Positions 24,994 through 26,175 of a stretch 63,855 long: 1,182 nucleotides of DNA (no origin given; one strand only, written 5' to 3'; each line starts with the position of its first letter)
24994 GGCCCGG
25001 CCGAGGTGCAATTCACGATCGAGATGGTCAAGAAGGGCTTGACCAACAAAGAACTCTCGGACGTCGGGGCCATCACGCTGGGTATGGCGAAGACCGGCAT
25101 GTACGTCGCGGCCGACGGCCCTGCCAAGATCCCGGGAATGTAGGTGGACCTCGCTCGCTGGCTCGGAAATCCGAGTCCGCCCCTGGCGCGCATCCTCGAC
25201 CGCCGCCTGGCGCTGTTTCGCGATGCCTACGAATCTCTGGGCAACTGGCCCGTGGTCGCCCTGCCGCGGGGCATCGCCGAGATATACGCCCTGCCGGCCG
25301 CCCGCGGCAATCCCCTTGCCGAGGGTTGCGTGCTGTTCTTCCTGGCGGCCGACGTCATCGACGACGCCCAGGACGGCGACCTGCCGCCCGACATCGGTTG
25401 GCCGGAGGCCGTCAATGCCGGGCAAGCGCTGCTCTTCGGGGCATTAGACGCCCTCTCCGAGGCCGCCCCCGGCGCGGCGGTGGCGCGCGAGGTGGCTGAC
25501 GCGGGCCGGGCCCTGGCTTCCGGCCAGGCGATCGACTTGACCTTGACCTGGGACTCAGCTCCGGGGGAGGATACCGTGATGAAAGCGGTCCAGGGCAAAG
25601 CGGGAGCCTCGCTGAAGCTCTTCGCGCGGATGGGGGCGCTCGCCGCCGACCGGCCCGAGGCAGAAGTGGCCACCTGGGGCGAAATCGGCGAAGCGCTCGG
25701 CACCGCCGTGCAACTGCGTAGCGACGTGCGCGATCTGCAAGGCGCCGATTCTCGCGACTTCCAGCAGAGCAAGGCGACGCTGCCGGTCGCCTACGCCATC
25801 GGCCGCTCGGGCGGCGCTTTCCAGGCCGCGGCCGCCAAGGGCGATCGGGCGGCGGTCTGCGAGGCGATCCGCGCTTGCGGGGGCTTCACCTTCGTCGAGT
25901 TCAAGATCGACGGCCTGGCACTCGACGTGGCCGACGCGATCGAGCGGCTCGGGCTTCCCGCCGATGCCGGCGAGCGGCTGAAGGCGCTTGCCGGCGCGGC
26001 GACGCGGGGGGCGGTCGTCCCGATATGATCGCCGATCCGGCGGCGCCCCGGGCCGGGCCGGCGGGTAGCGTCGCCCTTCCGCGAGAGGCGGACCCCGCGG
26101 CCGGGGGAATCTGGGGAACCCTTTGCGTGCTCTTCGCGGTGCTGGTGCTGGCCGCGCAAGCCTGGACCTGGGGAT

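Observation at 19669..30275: Eight-gene same-strand cluster led by three tandem lethal-factor-like zincin paralogs without signal peptides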

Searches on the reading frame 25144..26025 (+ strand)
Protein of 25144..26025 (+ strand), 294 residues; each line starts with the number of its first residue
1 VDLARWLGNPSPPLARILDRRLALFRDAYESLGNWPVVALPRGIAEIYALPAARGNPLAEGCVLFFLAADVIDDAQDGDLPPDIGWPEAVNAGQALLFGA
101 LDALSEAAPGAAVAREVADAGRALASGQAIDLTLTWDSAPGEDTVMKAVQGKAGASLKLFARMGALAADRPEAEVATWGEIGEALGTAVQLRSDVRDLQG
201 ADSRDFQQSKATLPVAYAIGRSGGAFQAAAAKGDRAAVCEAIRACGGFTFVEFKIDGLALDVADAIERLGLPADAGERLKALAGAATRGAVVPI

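Call 7: search_protein_families(library=pfam, proteins=[window:25144-26025:+], max_evalue=0.1)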
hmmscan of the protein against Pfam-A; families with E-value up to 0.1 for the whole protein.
window:25144-26025:+ (294 aa): 1 family
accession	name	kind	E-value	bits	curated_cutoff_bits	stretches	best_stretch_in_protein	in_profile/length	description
PF00348.22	polyprenyl_synt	-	1.5e-15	57.6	27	1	85-222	79-222/251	Polyprenyl synthetase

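Call 12: search_protein_families(library=ncbifam, proteins=[window:25144-26025:+], max_evalue=0.1)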
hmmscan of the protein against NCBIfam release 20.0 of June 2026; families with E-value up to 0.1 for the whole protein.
window:25144-26025:+ (294 aa): 10 families
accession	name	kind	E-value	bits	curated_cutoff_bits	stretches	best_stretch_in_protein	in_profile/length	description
NF041169.1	f2_encap_cargo4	exception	1.7e-12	47.2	450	1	85-288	110-331/334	family 2 encapsulin nanocompartment cargo protein polyprenyl transferase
NF040627.1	GFPS_Meth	equivalog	3.9e-07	29.8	600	1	84-218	99-231/285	geranylfarnesyl diphosphate synthase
NF040698.1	IdsA_Meth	equivalog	3.9e-07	29.6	468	1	114-202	138-226/328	short chain isoprenyl diphosphate synthase IdsA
NF045485.1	FPPsyn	subfamily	4e-05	22.9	275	1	89-203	103-225/288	farnesyl diphosphate synthase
NF042417.1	NPPPS_Mycobact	equivalog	5.8e-05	22.3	600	1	70-223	98-260/335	nonaprenyl/(2E,6E)-farnesyl/geranylgeranyl diphosphat synthase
NF045549.1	GGPPsyn_IdsB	equivalog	0.00047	19.3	475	1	90-228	130-279/346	geranylgeranyl diphosphate synthase IdsB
NF041003.1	GGPP_syn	equivalog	0.00072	18.7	500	1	85-199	100-220/326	geranylgeranyl diphosphate synthase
NF008140.0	PRK10888.1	equivalog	0.00079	18.8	412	1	116-227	134-251/323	octaprenyl diphosphate synthase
NF042416.1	GFPPS_Mycobact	equivalog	0.0014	17.7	600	1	119-283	159-342/350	bifunctional (2E,6E)-farnesyl/geranyl diphosphate synthase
NF045685.1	GGPPSynCrtE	equivalog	0.0016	17.6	460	1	89-222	108-256/293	geranylgeranyl diphosphate synthase CrtE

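Call 46: find_homologous_proteins(query=window:25144-26025:+)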
Query window:25144-26025:+ (294 aa): 12 proteins with E <= 0.001 among 8000 candidates.
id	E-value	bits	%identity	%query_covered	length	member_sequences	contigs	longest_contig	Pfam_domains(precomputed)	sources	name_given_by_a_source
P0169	1.9e-181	620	100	100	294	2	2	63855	PF00348.23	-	-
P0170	1.5e-126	440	76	92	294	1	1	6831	PF00348.23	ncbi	-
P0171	6.5e-104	366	63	98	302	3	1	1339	PF00348.23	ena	-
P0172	3.8e-98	347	60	98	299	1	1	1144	PF00348.23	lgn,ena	-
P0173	3.2e-97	344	61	96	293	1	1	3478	PF00348.23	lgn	-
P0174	1.2e-89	319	62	92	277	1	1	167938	PF00348.23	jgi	jgi:heptaprenyl diphosphate synthase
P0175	2.6e-87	311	78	66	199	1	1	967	PF00348.23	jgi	jgi:geranylgeranyl pyrophosphate synthase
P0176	1.2e-79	286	50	99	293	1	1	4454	PF00348.23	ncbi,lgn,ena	-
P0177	1.3e-73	266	49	98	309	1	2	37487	PF00348.23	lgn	-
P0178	3.9e-63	232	47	92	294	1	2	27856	PF00348.23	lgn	-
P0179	4.5e-53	199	50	75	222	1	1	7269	PF00348.23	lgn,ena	-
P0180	3.7e-30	124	40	83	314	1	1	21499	PF00348.23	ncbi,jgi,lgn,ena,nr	ncbi:MAG: polyprenyl synthetase family protein [Candidatus Sericytochromatia bacterium]|nr:polypreny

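Call 47: search_solved_structures(query=window:25144-26025:+, max_evalue=0.01, show_alignments=2)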
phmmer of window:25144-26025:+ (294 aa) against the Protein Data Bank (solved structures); distinct sequences matched with E-value up to 0.01: 21.
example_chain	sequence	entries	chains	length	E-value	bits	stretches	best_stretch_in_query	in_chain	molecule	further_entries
4jxn_A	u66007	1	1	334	7.9e-10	42.1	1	90-224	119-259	Octaprenyl-diphosphate synthase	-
3mzv_A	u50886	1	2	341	3.5e-09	40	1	70-225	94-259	Decaprenyl diphosphate synthase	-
3ipi_A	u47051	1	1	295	5e-07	32.9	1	87-219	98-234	Geranyltranstransferase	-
9imq_A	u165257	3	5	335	6.6e-07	32.5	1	69-274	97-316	Nonaprenyl diphosphate synthase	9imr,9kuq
9ims_A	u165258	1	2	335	2.6e-06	30.6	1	87-274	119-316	Nonaprenyl diphosphate synthase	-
3rmg_A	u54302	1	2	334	1.3e-05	28.3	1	89-227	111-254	Octaprenyl-diphosphate synthase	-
3oyr_A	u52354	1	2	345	1.5e-05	28.1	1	69-224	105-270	Trans-isoprenyl diphosphate synthase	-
7lbj_A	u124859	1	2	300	2.9e-05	27.1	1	89-218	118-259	Geranyltranstransferase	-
1wy0_A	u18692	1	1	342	6.9e-05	25.9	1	88-202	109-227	geranylgeranyl pyrophosphate synthetase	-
2h8o_A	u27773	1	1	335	0.00023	24.2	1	89-203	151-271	Geranyltranstransferase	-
9v4i_A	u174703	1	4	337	0.00074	22.5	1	47-222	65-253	prenyltransferase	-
9v4g_A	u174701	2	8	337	0.0009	22.2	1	47-222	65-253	prenyltransferase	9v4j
5jfq_A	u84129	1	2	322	0.00097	22.1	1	84-202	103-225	Geranylgeranyl Pyrophosphate Synthetase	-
5ze6_A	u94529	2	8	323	0.001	22.1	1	111-255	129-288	Octaprenyl diphosphate synthase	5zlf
3wjk_A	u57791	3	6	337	0.0011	21.9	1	112-254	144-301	Octaprenyl diphosphate synthase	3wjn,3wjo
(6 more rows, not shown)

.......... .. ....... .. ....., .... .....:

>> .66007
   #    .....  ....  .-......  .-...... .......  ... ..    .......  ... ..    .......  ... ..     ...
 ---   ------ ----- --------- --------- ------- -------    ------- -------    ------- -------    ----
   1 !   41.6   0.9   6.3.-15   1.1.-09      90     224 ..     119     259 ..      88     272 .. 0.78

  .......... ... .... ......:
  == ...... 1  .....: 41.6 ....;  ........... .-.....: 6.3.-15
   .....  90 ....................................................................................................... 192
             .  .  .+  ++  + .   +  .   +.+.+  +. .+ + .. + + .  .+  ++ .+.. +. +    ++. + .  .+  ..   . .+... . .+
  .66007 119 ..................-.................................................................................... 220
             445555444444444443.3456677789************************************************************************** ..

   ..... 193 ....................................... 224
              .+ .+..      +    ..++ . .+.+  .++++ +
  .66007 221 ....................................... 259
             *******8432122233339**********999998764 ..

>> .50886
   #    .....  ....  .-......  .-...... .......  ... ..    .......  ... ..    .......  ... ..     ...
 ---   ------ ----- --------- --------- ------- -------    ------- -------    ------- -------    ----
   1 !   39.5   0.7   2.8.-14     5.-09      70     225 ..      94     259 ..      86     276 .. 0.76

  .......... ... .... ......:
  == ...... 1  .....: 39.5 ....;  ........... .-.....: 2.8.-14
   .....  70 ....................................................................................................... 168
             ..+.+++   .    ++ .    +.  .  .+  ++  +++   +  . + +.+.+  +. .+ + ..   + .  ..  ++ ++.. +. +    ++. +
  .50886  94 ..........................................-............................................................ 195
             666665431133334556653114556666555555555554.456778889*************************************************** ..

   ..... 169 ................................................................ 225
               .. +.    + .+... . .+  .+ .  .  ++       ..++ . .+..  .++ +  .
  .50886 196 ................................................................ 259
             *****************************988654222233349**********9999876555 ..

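Call 78: find_related_loci(query=A4, collection=metagenome_contigs, flank=9000)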
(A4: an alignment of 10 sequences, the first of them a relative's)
Query A4 (294 aa) in metagenome_contigs; peptide patterns used: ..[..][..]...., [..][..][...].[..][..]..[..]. (x = any residue, [..] = any of these).
600 stretches matched a pattern (row limit reached: there are more); 1 encode a relative of the query (tblastn E <= 1e-3); 1 distinct loci.
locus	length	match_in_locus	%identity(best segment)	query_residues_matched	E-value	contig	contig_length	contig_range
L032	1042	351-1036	70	1-230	4e-65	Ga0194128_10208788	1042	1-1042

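Call 98: search_protein_families(library=padloc, proteins=[window:25144-26025:+], max_evalue=0.01)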
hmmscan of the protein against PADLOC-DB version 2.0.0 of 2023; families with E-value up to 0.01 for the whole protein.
window:25144-26025:+ (294 aa): 0 families
